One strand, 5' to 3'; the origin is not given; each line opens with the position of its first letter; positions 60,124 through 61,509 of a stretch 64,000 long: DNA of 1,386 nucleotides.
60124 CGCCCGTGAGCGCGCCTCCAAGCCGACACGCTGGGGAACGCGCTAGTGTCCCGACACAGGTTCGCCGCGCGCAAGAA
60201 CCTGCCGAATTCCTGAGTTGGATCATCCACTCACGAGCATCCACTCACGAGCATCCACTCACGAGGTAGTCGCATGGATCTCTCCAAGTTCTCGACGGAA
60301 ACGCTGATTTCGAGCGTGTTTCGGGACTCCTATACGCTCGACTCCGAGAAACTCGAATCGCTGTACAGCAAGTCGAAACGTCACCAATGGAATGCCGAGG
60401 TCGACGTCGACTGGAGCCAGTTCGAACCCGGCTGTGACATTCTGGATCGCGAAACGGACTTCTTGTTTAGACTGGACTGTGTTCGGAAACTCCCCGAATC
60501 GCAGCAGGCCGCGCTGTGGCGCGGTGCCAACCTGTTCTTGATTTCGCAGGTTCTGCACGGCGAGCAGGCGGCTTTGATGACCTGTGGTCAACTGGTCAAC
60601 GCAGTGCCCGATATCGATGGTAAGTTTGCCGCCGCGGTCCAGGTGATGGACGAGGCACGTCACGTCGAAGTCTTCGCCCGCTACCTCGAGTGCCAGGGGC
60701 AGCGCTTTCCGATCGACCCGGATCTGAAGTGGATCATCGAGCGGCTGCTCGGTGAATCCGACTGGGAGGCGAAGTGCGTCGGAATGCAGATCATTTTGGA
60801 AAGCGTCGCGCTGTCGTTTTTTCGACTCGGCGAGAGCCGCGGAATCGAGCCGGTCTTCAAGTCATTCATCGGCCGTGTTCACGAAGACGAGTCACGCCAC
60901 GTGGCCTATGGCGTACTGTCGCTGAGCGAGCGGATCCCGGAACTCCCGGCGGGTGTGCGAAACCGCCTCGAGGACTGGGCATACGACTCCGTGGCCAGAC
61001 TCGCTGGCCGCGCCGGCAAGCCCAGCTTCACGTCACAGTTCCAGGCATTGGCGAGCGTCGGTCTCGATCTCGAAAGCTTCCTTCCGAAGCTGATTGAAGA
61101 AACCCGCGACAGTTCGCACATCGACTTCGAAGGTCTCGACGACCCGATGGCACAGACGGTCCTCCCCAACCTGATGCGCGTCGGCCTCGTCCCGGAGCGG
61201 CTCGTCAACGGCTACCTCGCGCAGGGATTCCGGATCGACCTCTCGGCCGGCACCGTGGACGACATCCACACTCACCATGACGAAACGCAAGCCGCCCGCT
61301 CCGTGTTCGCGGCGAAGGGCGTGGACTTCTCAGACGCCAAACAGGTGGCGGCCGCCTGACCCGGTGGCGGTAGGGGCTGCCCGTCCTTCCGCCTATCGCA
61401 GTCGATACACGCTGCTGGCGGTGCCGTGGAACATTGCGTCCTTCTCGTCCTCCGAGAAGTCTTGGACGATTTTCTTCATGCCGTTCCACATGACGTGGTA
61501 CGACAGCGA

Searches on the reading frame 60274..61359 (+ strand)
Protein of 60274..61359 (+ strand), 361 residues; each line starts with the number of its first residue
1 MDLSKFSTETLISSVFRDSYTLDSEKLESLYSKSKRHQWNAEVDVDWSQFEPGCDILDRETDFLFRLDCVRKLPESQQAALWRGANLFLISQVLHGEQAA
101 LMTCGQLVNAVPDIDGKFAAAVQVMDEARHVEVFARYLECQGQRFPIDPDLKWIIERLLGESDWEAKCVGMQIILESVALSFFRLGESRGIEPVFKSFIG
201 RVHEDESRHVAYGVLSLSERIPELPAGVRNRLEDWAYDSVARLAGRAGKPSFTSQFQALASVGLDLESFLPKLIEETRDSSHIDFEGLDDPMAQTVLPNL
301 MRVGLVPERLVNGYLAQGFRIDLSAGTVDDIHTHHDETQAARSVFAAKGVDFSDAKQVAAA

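Call 6: search_protein_families(library=pfam, proteins=[window:60274-61359:+], max_evalue=0.01)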
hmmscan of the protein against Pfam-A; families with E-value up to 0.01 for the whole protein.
window:60274-61359:+ (361 aa): 1 family
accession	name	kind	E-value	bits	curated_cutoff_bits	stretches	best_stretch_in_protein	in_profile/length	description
PF11583.14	AurF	-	9.5e-08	32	29.6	1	25-230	6-220/282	P-aminobenzoate N-oxygenase AurF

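Call 25: find_encoding_contigs(protein=window:60274-61359:+, flank=6000, max_places=10)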
Protein window:60274-61359:+ (361 aa): 4 contigs read that carry it; 3 places shown.
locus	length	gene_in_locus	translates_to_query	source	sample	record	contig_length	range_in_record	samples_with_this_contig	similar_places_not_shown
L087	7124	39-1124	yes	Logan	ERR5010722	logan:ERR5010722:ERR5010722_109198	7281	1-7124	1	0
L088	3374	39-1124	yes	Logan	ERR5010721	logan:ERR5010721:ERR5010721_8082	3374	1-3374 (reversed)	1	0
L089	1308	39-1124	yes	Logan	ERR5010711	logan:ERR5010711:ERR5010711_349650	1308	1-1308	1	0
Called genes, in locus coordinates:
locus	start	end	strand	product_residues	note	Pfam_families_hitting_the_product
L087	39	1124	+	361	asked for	PF11583:AurF (weak)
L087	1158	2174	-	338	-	PF04909:Amidohydro_2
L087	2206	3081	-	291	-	PF00106:adh_short, PF13561:adh_short_C2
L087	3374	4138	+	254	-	PF13350:Y_phosphatase3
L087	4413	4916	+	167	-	-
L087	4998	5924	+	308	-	PF05721:PhyH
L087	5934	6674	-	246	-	PF06283:ThuA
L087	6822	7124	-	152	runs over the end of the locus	?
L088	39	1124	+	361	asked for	PF11583:AurF (weak)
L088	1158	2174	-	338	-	PF04909:Amidohydro_2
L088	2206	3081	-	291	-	PF00106:adh_short, PF13561:adh_short_C2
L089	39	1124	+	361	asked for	PF11583:AurF (weak)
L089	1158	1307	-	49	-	?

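Call 31: find_related_loci(query=window:60274-61359:+, collection=metagenome_contigs, flank=6000)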
Query window:60274-61359:+ (361 aa) in metagenome_contigs; peptide patterns used: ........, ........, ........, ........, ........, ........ (x = any residue, [..] = any of these).
149 stretches matched a pattern; 94 encode a relative of the query (tblastn E <= 1e-3); the best 80 are kept; 80 distinct loci.
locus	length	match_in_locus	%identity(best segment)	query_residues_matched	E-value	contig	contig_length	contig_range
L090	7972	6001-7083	89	1-361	0e+0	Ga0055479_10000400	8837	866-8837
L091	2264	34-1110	73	1-359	0e+0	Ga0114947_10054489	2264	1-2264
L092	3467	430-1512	70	1-361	0e+0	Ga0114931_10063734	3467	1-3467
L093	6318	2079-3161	69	1-361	4e-177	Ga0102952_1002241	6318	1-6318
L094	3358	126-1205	69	2-361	0e+0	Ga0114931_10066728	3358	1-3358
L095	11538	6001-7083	68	1-361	5e-174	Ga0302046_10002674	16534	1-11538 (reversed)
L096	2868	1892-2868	81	1-326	0e+0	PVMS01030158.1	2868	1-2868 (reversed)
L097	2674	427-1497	70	1-357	0e+0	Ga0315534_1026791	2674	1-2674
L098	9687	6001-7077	67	3-361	5e-167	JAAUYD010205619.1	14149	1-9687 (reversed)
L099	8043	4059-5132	68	2-359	7e-167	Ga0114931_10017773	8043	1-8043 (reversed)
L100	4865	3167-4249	67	1-361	2e-167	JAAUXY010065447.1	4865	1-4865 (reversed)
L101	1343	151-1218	68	5-360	5e-178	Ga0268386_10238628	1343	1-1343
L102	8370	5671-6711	67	3-349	1e-159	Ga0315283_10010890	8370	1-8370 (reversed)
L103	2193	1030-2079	66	1-350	5e-171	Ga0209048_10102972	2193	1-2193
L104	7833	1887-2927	66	3-349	3e-159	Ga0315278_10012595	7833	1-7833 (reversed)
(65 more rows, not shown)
